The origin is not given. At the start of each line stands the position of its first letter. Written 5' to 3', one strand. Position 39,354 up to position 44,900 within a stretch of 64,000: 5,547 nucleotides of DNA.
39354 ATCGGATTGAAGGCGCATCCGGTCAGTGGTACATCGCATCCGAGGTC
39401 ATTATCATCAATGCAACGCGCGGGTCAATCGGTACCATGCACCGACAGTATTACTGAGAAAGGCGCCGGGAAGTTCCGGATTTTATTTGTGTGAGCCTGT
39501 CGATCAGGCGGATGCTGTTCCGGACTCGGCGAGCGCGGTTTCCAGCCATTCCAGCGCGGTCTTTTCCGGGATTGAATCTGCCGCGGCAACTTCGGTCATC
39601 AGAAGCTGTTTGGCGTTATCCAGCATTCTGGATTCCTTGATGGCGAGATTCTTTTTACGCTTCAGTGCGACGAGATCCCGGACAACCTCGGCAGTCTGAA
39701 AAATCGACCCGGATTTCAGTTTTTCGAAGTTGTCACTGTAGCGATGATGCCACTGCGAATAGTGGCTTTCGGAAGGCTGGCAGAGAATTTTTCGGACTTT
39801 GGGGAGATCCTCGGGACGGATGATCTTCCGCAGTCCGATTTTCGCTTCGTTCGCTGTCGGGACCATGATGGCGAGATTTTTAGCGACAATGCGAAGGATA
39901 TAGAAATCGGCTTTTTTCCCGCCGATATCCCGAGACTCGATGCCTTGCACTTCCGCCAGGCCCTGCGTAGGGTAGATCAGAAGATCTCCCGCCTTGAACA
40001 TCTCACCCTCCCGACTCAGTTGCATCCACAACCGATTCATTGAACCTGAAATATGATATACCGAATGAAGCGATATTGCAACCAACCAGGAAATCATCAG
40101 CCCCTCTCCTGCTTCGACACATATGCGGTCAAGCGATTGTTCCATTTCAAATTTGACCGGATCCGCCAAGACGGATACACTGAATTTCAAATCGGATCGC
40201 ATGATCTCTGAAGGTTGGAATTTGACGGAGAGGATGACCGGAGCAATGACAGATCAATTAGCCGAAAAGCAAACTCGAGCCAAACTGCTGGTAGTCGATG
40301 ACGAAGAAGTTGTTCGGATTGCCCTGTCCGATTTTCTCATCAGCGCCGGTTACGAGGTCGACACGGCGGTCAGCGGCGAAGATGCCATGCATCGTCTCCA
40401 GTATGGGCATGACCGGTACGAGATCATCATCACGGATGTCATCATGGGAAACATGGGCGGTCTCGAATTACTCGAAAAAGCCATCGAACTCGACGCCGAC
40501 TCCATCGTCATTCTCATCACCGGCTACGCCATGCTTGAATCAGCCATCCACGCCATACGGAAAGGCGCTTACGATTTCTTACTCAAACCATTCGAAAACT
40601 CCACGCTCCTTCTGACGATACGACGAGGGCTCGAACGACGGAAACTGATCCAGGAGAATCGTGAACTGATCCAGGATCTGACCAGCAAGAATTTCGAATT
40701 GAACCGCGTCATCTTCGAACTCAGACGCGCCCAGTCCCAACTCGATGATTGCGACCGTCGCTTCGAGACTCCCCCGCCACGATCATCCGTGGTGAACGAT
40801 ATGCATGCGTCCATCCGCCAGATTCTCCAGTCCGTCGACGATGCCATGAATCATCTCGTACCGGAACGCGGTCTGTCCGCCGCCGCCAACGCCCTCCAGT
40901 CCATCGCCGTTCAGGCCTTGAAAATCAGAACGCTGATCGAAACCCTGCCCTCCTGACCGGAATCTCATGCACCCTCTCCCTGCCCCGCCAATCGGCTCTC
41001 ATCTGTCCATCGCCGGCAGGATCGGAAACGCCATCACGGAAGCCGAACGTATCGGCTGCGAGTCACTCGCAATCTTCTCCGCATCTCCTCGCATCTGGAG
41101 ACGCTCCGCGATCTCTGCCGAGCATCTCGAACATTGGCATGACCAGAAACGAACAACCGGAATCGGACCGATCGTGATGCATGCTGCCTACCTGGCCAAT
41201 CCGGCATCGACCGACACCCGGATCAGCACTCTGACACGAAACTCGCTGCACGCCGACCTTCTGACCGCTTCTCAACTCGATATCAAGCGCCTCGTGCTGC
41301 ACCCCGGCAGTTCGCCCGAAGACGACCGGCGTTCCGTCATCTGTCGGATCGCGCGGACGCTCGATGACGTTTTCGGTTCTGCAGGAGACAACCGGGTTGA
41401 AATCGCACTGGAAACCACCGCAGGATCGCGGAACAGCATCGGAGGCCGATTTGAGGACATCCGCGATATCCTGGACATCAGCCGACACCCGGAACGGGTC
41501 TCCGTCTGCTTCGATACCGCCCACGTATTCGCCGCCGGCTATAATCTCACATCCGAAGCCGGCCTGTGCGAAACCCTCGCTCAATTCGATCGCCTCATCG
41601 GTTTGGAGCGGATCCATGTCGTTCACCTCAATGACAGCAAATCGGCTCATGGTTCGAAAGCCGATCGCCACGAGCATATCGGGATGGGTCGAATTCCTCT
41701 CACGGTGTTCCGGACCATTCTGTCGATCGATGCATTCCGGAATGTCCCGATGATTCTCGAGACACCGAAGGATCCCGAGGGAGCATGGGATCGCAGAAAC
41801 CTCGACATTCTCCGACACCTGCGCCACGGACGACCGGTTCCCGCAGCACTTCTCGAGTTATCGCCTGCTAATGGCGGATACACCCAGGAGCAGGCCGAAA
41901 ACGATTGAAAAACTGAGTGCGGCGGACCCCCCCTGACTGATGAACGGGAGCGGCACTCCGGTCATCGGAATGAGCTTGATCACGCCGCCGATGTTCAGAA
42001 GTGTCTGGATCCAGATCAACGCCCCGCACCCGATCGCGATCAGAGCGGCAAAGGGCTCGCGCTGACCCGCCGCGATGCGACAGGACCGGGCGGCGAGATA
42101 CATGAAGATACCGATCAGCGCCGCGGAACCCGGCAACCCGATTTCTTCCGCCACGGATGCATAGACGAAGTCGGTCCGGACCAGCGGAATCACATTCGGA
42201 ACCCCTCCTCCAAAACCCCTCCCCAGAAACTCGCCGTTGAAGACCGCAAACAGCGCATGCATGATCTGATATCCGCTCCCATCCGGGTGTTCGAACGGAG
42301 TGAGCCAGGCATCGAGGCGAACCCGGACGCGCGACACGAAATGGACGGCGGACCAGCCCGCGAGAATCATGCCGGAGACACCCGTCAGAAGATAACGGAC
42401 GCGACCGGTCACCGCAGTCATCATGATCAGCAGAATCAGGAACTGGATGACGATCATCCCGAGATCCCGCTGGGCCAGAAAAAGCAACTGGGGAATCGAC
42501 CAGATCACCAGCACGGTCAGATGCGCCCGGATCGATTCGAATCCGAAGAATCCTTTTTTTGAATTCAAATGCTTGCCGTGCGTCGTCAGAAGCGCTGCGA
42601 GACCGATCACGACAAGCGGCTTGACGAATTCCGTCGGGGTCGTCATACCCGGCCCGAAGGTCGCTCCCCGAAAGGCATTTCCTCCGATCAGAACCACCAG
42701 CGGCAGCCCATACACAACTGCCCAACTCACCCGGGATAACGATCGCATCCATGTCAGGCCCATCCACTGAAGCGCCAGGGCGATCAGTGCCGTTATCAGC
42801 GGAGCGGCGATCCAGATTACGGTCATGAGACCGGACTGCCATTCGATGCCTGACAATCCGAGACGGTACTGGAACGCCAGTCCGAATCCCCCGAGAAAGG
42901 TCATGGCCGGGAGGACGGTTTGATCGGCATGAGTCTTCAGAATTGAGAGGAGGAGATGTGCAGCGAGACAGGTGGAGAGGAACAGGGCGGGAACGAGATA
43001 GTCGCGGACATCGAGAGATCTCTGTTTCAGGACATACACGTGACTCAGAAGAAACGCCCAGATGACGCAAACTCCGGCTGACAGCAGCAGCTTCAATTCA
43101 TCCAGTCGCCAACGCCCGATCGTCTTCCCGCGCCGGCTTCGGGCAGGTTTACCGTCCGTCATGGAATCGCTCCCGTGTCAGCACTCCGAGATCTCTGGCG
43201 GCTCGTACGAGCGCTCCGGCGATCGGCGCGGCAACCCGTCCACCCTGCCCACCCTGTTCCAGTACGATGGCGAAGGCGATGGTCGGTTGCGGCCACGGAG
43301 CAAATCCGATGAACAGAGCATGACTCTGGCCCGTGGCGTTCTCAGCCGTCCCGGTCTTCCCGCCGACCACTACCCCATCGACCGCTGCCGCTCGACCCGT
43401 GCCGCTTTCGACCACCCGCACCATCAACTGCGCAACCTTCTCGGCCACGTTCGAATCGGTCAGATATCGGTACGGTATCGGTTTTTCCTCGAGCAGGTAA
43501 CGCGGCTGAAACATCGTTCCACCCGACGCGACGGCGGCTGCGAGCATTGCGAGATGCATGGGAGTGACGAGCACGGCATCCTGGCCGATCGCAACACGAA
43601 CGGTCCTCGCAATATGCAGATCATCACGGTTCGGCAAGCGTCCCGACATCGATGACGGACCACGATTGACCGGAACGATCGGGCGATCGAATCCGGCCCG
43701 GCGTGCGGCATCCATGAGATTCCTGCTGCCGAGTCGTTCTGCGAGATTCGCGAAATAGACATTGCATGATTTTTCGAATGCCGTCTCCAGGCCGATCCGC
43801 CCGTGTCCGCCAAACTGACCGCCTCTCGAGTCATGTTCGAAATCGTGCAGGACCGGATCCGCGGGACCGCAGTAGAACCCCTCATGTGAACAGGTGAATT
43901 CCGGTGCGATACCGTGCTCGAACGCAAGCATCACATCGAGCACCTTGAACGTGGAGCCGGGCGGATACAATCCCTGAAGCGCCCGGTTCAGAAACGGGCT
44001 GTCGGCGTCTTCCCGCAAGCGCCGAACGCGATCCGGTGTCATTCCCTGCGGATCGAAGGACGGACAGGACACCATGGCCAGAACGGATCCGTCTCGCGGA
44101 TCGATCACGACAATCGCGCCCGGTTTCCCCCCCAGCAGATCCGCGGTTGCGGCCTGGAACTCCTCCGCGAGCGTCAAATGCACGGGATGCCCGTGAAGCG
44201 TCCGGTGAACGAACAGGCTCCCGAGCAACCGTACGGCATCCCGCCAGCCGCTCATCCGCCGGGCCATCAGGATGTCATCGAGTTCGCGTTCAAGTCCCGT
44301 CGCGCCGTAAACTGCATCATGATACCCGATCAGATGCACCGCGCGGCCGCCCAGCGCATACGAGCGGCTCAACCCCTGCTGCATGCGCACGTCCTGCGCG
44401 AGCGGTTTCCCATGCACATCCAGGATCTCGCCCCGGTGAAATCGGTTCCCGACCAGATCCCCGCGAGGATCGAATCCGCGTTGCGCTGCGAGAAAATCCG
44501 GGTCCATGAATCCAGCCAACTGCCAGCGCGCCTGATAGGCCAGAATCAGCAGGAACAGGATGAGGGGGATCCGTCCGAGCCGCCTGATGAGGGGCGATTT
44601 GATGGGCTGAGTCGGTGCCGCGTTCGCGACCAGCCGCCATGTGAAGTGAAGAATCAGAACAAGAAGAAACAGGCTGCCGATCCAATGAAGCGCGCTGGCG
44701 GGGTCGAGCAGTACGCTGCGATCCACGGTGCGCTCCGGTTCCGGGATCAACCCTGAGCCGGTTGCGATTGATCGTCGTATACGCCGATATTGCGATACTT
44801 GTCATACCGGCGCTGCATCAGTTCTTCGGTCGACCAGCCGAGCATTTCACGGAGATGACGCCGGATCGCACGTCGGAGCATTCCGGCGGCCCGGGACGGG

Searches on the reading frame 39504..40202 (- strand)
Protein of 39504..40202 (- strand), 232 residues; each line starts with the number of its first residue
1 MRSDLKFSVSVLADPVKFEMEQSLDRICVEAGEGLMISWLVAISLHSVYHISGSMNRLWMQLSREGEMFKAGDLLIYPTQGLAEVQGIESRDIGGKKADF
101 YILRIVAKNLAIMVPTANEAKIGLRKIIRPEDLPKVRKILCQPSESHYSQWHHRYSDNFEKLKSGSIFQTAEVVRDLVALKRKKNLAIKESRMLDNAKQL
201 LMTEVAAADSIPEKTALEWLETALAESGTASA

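Call 85: search_protein_families(library=pfam, proteins=[window:39504-40202:-], max_evalue=0.00001)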
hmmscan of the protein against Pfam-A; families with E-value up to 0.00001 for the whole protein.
window:39504-40202:- (232 aa): 2 families
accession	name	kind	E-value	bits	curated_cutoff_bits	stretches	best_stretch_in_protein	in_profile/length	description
PF21095.3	CarD_C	-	4.3e-26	91.2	23.1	1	135-220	1-86/87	CarD, C-terminal domain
PF02559.22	CarD_TRCF_RID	-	1.7e-11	44.4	23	1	69-128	1-57/57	CarD-like/TRCF RID domain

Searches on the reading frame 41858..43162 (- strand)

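Call 82: search_protein_families(library=pfam, proteins=[window:41858-43162:-], max_evalue=0.00001)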
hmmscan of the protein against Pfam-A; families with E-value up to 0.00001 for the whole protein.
window:41858-43162:- (434 aa): 1 family
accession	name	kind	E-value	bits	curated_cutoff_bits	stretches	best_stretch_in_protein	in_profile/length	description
PF01098.24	FTSW_RODA_SPOVE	-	3.8e-53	181.2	26.4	1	108-431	35-353/356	Cell cycle protein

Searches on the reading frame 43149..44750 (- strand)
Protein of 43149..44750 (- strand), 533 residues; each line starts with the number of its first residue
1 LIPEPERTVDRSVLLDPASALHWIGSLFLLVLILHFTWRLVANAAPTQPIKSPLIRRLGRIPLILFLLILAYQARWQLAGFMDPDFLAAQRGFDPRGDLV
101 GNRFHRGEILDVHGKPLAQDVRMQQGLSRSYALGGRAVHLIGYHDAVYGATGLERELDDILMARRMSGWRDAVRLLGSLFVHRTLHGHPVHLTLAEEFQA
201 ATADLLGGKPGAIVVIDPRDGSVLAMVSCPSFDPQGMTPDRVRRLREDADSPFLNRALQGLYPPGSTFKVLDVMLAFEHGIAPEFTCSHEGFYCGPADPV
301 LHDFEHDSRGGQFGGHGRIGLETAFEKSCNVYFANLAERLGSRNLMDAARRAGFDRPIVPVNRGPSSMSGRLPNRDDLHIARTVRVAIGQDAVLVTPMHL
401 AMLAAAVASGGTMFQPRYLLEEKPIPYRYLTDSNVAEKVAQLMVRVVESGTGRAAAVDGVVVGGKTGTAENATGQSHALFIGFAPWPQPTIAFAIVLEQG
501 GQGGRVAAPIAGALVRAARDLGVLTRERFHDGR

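Call 82: search_protein_families(library=pfam, proteins=[window:43149-44750:-], max_evalue=0.00001)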
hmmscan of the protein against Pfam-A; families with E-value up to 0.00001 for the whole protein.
window:43149-44750:- (533 aa): 2 families
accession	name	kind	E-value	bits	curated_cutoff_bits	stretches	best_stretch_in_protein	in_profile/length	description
PF00905.27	Transpeptidase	-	4.3e-56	190.8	22.1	1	211-514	1-297/299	Penicillin binding protein transpeptidase domain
PF21922.1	PBP_dimer_2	-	2.1e-07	31.5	27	1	106-167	1-63/83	Penicillin binding protein A dimerisation domain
